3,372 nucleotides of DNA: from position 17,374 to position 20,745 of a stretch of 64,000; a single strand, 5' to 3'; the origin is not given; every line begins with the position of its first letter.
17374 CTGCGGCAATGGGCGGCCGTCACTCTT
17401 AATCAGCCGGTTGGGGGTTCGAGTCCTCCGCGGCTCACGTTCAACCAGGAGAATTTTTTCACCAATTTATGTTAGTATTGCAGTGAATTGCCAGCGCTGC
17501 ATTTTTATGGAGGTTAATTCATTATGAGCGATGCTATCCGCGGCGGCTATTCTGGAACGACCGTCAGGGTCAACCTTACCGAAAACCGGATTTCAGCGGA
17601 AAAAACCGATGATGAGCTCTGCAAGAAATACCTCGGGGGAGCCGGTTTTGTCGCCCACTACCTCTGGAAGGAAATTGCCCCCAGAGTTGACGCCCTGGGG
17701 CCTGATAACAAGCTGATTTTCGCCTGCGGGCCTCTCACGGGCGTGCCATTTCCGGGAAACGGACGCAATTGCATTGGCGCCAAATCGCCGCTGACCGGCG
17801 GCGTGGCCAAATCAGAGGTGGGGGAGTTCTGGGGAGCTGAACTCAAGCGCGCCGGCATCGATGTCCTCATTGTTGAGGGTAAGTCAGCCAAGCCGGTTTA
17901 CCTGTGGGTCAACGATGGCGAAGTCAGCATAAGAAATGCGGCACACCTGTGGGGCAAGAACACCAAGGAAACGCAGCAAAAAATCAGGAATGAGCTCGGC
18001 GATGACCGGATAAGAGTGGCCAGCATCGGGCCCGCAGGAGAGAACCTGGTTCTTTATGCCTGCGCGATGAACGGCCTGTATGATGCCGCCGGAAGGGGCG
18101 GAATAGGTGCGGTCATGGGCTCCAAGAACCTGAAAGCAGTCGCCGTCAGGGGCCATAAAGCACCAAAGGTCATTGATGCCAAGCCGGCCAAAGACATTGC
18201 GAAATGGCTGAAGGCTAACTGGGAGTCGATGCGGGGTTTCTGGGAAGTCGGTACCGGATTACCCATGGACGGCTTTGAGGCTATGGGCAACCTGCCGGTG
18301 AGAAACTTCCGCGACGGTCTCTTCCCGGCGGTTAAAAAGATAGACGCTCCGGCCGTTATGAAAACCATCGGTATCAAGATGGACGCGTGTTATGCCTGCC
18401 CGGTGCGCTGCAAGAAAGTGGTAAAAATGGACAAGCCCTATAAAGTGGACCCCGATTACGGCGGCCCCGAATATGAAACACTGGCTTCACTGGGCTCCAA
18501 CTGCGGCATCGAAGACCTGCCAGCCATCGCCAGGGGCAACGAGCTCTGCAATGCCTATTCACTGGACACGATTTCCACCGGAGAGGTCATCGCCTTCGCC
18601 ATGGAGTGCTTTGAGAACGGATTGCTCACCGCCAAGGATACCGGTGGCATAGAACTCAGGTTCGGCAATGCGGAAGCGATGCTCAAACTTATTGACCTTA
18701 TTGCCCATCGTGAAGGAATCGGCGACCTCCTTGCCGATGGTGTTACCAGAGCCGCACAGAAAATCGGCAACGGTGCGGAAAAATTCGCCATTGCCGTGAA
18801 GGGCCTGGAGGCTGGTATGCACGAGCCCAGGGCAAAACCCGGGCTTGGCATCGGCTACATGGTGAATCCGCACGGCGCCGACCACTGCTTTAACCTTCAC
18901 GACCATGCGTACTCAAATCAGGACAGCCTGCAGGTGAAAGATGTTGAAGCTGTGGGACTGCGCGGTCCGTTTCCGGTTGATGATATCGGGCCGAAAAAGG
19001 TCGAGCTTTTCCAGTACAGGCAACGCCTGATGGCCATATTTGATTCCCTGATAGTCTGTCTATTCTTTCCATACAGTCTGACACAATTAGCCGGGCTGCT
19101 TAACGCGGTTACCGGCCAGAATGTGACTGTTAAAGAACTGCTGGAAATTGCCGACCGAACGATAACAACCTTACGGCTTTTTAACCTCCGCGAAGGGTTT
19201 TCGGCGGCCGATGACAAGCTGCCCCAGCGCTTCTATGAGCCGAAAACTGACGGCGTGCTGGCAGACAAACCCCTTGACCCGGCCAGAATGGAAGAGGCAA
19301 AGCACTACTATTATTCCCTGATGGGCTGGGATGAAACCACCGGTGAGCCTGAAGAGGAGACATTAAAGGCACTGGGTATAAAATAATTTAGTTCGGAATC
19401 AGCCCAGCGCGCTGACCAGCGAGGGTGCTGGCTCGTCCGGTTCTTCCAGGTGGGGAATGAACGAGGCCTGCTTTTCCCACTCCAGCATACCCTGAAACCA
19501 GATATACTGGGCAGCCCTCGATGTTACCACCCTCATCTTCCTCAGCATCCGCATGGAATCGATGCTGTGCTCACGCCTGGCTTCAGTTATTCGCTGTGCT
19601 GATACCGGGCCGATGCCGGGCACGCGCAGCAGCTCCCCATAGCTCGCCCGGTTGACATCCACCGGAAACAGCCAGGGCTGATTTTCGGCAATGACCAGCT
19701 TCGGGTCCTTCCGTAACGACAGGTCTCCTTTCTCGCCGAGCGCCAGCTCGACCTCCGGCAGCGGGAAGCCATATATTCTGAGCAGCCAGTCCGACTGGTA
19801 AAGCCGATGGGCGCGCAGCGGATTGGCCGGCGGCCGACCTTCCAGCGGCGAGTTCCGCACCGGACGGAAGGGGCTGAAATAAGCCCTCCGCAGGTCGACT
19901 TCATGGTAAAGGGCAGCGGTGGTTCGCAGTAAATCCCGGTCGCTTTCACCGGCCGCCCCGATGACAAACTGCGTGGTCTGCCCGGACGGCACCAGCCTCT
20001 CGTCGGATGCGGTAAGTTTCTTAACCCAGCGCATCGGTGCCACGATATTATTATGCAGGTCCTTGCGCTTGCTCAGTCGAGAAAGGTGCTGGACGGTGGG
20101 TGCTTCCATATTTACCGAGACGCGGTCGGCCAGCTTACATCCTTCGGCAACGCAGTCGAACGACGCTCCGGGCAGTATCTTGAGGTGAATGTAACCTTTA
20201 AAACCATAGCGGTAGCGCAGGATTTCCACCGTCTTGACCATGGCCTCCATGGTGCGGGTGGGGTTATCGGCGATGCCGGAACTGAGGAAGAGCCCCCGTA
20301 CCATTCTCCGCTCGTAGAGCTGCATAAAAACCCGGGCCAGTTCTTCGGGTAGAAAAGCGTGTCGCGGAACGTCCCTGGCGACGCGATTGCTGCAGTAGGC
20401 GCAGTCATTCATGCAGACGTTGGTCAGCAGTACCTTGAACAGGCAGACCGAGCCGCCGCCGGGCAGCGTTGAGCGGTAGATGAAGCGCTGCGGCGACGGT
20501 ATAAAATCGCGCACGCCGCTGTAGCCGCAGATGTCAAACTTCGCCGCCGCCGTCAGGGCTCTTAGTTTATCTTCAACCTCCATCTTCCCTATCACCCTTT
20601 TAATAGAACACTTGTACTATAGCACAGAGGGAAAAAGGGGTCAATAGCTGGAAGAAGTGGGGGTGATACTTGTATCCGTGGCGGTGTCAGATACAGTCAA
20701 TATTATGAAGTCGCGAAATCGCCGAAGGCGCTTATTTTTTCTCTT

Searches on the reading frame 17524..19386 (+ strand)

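Call 50: search_protein_families(library=pfam, proteins=[window:17524-19386:+], max_evalue=0.00001)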
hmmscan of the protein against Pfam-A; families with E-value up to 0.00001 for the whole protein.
window:17524-19386:+ (620 aa): 2 families
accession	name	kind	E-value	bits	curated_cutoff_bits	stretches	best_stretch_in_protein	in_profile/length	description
PF01314.23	AFOR_C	-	2.9e-123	412.3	27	1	222-619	3-385/385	Aldehyde ferredoxin oxidoreductase, domains 2 & 3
PF02730.20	AFOR_N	-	9.3e-80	267.5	29.8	1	12-210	2-198/199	Aldehyde ferredoxin oxidoreductase, N-terminal domain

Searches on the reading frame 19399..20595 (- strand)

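Call 50: search_protein_families(library=pfam, proteins=[window:19399-20595:-], max_evalue=0.00001)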
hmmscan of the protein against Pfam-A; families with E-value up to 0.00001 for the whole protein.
window:19399-20595:- (398 aa): 2 families
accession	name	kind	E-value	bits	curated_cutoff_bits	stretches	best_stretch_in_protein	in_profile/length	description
PF12836.13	HHH_3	-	3.1e-08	34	27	1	312-359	6-54/65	Helix-hairpin-helix motif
PF04055.27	Radical_SAM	-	7.5e-08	33.2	29.5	1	56-225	2-162/166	Radical SAM superfamily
